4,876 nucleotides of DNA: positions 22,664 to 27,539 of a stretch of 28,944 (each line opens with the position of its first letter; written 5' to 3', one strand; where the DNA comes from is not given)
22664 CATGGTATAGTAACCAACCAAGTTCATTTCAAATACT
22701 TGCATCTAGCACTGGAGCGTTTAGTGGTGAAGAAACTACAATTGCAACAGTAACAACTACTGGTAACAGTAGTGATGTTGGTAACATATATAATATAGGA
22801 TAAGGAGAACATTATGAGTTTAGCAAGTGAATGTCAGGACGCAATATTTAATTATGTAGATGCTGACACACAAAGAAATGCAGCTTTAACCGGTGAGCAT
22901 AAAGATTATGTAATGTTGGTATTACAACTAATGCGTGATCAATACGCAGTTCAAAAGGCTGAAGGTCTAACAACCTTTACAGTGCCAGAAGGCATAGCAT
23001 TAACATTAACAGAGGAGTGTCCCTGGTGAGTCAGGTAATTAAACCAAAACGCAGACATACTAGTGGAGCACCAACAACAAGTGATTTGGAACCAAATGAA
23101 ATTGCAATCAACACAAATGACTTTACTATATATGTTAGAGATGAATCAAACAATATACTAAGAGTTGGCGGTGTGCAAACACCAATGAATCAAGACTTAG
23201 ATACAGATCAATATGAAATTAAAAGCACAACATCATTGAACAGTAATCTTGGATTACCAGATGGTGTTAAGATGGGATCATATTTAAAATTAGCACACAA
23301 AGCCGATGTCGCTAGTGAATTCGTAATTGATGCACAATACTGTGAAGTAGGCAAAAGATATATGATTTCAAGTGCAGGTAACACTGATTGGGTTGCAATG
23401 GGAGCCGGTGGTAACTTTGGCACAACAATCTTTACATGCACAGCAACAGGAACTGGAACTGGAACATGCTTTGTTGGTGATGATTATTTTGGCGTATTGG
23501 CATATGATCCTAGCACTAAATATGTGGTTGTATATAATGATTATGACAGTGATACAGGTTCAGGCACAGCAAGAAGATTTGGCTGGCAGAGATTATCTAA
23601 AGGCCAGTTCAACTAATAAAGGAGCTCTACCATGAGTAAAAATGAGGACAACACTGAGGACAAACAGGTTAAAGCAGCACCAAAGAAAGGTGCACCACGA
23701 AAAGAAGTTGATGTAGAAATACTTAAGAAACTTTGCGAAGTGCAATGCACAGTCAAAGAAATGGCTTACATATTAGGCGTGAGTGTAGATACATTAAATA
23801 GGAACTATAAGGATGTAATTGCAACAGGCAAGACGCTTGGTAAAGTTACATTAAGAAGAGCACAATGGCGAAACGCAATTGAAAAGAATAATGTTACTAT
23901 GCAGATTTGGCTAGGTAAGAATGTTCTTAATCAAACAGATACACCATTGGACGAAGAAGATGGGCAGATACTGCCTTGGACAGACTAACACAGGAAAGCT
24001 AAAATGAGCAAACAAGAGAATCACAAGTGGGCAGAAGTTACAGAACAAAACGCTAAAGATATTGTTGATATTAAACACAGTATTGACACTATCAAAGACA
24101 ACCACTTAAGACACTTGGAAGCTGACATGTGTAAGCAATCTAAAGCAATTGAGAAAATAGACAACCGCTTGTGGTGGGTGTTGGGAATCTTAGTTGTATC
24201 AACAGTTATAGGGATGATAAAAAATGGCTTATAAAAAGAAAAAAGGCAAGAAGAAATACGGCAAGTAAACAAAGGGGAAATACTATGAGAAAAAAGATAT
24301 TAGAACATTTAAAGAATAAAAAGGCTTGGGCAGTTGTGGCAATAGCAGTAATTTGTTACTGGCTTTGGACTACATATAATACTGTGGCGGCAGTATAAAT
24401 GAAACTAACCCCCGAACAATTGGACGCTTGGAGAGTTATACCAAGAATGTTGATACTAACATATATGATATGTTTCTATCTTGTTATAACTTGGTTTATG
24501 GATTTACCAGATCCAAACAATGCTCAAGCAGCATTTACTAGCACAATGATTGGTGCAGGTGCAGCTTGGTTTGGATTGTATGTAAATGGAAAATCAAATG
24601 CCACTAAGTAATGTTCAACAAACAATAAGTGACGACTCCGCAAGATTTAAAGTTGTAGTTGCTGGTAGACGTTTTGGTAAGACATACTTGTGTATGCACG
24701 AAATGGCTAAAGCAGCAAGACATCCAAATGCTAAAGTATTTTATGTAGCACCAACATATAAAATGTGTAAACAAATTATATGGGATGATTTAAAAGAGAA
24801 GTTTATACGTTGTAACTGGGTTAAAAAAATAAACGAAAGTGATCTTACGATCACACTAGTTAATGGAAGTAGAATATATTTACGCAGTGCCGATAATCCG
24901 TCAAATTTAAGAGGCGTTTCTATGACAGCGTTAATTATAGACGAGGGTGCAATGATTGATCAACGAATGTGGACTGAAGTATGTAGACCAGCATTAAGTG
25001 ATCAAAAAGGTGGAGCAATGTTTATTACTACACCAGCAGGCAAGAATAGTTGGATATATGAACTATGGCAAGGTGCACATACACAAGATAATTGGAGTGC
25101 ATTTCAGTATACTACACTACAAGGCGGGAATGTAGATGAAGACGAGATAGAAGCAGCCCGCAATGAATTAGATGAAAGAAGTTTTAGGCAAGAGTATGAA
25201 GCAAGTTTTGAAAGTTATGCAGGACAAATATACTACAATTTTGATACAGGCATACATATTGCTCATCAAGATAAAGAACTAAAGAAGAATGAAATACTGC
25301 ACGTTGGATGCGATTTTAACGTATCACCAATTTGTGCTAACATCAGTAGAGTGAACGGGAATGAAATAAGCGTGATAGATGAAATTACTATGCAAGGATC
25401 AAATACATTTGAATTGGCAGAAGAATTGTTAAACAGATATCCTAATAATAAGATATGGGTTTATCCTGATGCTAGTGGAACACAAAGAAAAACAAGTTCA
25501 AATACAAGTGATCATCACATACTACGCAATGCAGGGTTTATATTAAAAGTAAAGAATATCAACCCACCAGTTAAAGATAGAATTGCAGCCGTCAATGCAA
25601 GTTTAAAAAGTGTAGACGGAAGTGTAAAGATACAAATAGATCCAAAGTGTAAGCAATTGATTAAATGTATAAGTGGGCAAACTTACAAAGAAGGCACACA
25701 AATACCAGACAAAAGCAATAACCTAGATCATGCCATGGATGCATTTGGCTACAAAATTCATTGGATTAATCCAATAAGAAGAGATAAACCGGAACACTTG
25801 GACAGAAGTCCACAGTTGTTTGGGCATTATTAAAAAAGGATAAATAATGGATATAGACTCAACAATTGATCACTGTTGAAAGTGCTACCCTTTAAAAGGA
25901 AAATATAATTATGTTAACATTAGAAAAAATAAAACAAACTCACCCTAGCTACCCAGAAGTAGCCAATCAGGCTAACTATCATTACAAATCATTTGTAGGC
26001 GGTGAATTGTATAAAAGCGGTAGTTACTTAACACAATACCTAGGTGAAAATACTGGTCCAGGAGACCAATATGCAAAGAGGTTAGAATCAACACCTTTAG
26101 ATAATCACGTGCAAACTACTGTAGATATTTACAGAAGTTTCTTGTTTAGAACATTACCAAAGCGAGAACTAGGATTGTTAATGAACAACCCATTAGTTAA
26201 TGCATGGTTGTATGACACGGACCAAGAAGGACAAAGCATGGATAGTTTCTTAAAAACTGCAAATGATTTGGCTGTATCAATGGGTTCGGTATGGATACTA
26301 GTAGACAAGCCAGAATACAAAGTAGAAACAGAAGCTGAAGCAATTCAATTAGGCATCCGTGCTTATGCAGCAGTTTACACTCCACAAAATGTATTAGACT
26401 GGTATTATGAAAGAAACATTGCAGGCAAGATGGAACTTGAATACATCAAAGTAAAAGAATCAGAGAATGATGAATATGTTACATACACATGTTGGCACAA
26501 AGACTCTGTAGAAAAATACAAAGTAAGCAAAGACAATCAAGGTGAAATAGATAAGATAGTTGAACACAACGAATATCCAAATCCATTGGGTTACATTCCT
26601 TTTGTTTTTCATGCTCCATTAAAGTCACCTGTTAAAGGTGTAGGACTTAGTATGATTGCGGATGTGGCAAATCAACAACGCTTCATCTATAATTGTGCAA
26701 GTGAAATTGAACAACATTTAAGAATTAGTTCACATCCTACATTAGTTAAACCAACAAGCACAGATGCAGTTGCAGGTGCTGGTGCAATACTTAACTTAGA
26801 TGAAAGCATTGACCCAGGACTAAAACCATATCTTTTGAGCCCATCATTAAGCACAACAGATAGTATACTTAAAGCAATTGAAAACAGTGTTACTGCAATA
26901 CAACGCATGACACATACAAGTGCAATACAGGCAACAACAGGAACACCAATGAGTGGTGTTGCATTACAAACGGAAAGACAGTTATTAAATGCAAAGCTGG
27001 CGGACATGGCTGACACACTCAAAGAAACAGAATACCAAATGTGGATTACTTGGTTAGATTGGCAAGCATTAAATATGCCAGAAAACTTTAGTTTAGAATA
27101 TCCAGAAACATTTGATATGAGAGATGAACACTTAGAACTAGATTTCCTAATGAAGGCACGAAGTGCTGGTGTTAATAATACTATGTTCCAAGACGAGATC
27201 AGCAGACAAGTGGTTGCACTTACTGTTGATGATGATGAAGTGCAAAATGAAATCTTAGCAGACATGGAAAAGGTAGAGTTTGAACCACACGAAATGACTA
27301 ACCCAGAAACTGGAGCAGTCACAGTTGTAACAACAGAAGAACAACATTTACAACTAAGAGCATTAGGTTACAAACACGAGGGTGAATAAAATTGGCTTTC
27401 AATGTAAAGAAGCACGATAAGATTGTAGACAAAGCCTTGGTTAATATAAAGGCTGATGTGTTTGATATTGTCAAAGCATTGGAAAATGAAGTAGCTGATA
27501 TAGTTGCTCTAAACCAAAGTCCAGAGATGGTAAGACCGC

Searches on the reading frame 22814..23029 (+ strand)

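Call 43: search_protein_families(library=pfam, proteins=[window:22814-23029:+], max_evalue=1)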
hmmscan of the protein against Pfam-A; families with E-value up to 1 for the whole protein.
window:22814-23029:+ (71 aa): 1 family
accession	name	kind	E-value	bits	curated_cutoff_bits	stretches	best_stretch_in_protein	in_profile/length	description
PF08963.15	DUF1878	-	0.15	13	23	1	25-56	38-69/110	Protein of unknown function (DUF1878)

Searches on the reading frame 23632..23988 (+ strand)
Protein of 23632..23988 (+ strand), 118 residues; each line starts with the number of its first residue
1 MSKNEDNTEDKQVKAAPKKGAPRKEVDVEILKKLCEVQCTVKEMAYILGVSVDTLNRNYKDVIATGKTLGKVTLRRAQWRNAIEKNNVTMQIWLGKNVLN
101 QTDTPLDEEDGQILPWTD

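Call 43: search_protein_families(library=pfam, proteins=[window:23632-23988:+], max_evalue=1)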
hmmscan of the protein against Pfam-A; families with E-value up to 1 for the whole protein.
window:23632-23988:+ (118 aa): 5 families
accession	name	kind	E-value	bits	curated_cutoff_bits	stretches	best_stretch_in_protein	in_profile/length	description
PF20432.4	Xre-like-HTH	-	0.0066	17.2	25.8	1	26-59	10-43/63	Antitoxin Xre-like helix-turn-helix domain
PF01022.26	HTH_5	-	0.01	16.1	22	1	28-54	5-31/47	Bacterial regulatory protein, arsR family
PF13551.12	HTH_29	-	0.026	15.1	28.1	1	39-66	12-40/64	Winged helix-turn helix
PF13542.12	HTH_Tnp_ISL3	-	0.11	12.4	27.4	1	38-61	26-49/51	Helix-turn-helix domain of transposase family ISL3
PF00376.29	MerR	-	0.14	12.5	28.2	1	40-55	1-16/38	MerR family regulatory protein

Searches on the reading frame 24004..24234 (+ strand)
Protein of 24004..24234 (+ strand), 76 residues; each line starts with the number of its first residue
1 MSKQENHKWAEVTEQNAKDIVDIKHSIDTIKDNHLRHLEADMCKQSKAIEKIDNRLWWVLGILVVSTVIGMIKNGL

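Call 43: search_protein_families(library=pfam, proteins=[window:24004-24234:+], max_evalue=1)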
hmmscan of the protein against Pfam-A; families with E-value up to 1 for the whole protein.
window:24004-24234:+ (76 aa): 1 family
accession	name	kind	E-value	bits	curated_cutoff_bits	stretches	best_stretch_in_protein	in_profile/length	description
PF14751.11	DUF4474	-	0.068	13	23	1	26-61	96-131/240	Domain of unknown function (DUF4474)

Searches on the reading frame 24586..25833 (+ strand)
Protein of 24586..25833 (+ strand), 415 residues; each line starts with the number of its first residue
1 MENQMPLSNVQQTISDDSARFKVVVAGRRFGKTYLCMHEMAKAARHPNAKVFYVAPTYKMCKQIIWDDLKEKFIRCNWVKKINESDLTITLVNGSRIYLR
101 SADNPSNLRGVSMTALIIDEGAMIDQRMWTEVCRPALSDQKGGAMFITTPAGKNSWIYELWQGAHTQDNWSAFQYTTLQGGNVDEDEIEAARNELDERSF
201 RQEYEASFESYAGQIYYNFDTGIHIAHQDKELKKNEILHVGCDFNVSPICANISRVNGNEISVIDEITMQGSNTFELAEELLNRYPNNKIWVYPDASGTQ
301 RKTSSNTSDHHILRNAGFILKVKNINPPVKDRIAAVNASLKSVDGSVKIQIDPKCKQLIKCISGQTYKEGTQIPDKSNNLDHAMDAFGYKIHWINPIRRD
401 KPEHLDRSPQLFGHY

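Call 8: search_protein_families(library=pfam, proteins=[window:24586-25833:+], max_evalue=0.01)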
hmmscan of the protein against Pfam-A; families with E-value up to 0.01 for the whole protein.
window:24586-25833:+ (415 aa): 4 families
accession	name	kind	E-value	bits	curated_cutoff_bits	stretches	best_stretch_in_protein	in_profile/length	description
PF03237.21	Terminase_6N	-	1.4e-17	64.6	22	1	25-219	3-211/215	Terminase large subunit, T4likevirus-type, N-terminal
PF04466.19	Terminase_3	-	3.4e-08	33.7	23.2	1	20-162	3-149/201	Phage terminase large subunit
PF13604.12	AAA_30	-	6.7e-05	23.1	27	1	12-136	11-112/191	AAA domain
PF05876.18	GpA_ATPase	-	0.00094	19.3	25.6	1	9-128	17-144/247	Phage terminase large subunit gpA, ATPase domain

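Call 17: search_dna_similar(query=window:24586-25833:+, collection=phages, mode=protein, max_rows=25)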
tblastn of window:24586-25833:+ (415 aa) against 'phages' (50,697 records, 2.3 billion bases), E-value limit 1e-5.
Records with a match: 2152; places in all: 2156; records where one place covers at least 80% of the query: 1488.
Best place of each record, by identity: <60% 2152.
By first word of the organism name: Salmonella 639; Vibrio 468; Escherichia 393; Klebsiella 137; Mycobacterium 66; Gordonia 46; Pseudomonas 45; Microbacterium 38; Pelagibacter 29; Caudoviricetes 17; and 76 more.
By host as written in the record: - 447; Escherichia coli 188; Salmonella enterica 77; Salmonella enterica subsp. enterica serovar Enteritidis 75; Salmonella enterica subsp. enterica serovar Typhimurium 66; Salmonella sp. 61; Salmonella enterica subsp. enterica serovar Enteritidis PT1 59; Klebsiella pneumoniae 41; and 436 more.
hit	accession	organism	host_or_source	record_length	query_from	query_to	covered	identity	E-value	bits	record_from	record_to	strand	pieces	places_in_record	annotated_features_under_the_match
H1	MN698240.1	Pelagibacter phage HTVC026P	Candidatus Pelagibacter sp. HTCC1062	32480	4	402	96%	45.5%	1e-110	362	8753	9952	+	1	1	terminase large subunit | hypothetical protein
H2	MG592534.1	Vibrio phage 1.167.O._10N.261.51.F2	Vibrio breoganii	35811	4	399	95%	44.4%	1e-96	322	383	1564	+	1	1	terminase-like family protein | terminase small subunit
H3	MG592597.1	Vibrio phage 1.233.A._10N.261.51.E6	Vibrio breoganii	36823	4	399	95%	44.4%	3e-96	321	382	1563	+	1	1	terminase-like family protein | terminase small subunit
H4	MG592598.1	Vibrio phage 1.233.B._10N.261.51.E6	Vibrio breoganii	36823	4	399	95%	44.4%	3e-96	321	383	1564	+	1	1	terminase-like family protein | terminase small subunit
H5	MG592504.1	Vibrio phage 1.133.O._10N.222.51.E4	Vibrio breoganii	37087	4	399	95%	44.4%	4e-96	320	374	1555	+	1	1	terminase-like family protein | terminase small subunit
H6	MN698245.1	Pelagibacter phage HTVC111P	Candidatus Pelagibacter sp. HTCC7211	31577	4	397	95%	44.6%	2e-110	362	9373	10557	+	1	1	terminase large subunit | hypothetical protein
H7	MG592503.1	Vibrio phage 1.132.O._10N.222.49.F8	Vibrio breoganii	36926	4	399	95%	44.1%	1e-95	319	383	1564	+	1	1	terminase-like family protein | terminase small subunit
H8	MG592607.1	Vibrio phage 1.242.O._10N.261.54.B2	Vibrio breoganii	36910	4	399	95%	44.1%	1e-95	319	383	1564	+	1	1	hypothetical protein | terminase small subunit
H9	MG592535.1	Vibrio phage 1.168.O._10N.261.52.A10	Vibrio breoganii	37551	4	399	95%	44.1%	2e-95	319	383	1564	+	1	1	terminase-like family protein | terminase small subunit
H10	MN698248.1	Pelagibacter phage HTVC202P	Candidatus Pelagibacter sp. FZCC0015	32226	4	397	95%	44.3%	4e-110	361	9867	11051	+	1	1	terminase large subunit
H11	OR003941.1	Phage DSL-LC06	Proteobacteria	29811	3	397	95%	44.2%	2e-110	362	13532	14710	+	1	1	terminase large subunit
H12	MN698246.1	Pelagibacter phage HTVC112P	Candidatus Pelagibacter sp. HTCC7211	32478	5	397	95%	44.3%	4e-108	355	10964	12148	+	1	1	terminase large subunit | hypothetical protein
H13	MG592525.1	Vibrio phage 1.157.O._10N.261.45.B7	Vibrio breoganii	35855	4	399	95%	44.0%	9e-96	319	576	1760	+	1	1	terminase-like family protein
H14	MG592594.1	Vibrio phage 1.228.O._10N.261.49.C1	Vibrio breoganii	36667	4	399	95%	44.0%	9e-96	319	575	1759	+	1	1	terminase-like family protein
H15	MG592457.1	Vibrio phage 1.082.O._10N.261.49.E4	Vibrio breoganii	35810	4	399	95%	43.9%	1e-95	319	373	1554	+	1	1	terminase-like family protein | terminase small subunit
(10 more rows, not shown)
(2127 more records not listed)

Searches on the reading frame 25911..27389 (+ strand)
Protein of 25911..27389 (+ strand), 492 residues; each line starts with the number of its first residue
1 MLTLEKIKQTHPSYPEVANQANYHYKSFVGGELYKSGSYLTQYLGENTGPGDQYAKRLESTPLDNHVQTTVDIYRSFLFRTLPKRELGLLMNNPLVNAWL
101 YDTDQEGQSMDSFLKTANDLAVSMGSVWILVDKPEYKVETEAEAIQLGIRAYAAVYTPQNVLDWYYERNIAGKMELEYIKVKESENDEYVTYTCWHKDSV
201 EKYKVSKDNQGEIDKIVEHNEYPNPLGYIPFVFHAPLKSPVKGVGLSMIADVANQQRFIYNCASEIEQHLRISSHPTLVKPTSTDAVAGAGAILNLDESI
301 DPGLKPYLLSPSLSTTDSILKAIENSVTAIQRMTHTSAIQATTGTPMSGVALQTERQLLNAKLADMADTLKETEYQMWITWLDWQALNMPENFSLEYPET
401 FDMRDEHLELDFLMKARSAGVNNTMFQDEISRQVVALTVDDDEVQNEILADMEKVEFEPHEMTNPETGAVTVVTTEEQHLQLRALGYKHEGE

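Call 8: search_protein_families(library=pfam, proteins=[window:25911-27389:+], max_evalue=0.01)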
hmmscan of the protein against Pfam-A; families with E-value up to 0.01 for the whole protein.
window:25911-27389:+ (492 aa): 0 families

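Call 18: search_dna_similar(query=window:25911-27389:+, collection=phages, mode=protein, max_rows=15)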
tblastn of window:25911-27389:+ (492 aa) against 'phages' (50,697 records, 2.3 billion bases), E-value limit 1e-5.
Records with a match: 39; places in all: 39; records where one place covers at least 80% of the query: 38.
Best place of each record, by identity: <60% 39.
By first word of the organism name: Rhizobium 10; Pseudomonas 6; Klebsiella 6; Pelagibacter 4; Escherichia 4; Nitratiruptor 3; Salmonella 2; Stenotrophomonas 2; Phage 1; Xanthomonas 1.
By host as written in the record: Pseudomonas syringae pv. actinidiae 3; Candidatus Pelagibacter sp. HTCC7211 2; Salmonella enterica subsp. enterica serovar Typhimurium strain LT2 2; Pseudomonas syringae pv. avii 2; - 2; Rhizobium etli CFN42 2; Candidatus Pelagibacter sp. HTCC1062 1; Proteobacteria 1; and 24 more.
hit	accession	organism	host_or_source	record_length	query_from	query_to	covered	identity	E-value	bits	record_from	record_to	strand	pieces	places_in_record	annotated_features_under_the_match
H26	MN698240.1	Pelagibacter phage HTVC026P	Candidatus Pelagibacter sp. HTCC1062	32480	9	453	90%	37.3%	3e-90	306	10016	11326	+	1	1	portal protein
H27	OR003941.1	Phage DSL-LC06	Proteobacteria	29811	2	456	92%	36.0%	2e-87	299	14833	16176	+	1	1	portal protein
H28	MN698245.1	Pelagibacter phage HTVC111P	Candidatus Pelagibacter sp. HTCC7211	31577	3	455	92%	36.0%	2e-90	307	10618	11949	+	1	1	portal protein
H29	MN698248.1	Pelagibacter phage HTVC202P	Candidatus Pelagibacter sp. FZCC0015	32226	6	454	91%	35.5%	2e-87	298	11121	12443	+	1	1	portal protein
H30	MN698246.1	Pelagibacter phage HTVC112P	Candidatus Pelagibacter sp. HTCC7211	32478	9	453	90%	35.8%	3e-88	301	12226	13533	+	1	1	portal protein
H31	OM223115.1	Pseudomonas phage hairong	Pseudomonas syringae pv. actinidiae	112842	7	469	94%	25.7%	7e-18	93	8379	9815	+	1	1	portal protein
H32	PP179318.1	Pseudomonas phage Nican01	Pseudomonas syringae CC0094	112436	7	461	92%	23.7%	2e-14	82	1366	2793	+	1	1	portal protein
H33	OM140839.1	Pseudomonas phage ZY21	Pseudomonas syringae pv. actinidiae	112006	7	461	92%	23.5%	2e-14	83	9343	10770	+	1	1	portal protein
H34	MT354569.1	Pseudomonas phage phiK7B1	Pseudomonas syringae pv. actinidiae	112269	7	461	92%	23.5%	2e-14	83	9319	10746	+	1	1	portal protein | major capsid protein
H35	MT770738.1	Rhizobium phage B1VFA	Rhizobium leguminosarum VF39SM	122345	5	454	91%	22.9%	1e-8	64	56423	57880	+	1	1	portal protein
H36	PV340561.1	Escherichia phage PhiR41_1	Escherichia coli str. K-12 substr. ...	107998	7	404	81%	25.5%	2e-15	86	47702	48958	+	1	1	hypothetical protein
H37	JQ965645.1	Salmonella phage SSU5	Salmonella enterica subsp. enterica ...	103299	7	404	81%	25.3%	2e-17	92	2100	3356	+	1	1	hypothetical protein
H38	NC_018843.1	Salmonella phage SSU5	Salmonella enterica subsp. enterica ...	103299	7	404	81%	25.3%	2e-17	92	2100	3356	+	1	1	hypothetical protein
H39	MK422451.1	Klebsiella phage ST13-OXA48phi12.3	Klebsiella pneumoniae ST13-OXA48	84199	7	404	81%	25.0%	1e-16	89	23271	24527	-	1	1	portal protein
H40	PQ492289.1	Klebsiella phage vB_KpnS_p4727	Klebsiella pneumoniae 4727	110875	7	404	81%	25.0%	1e-16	89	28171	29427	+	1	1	record has no annotation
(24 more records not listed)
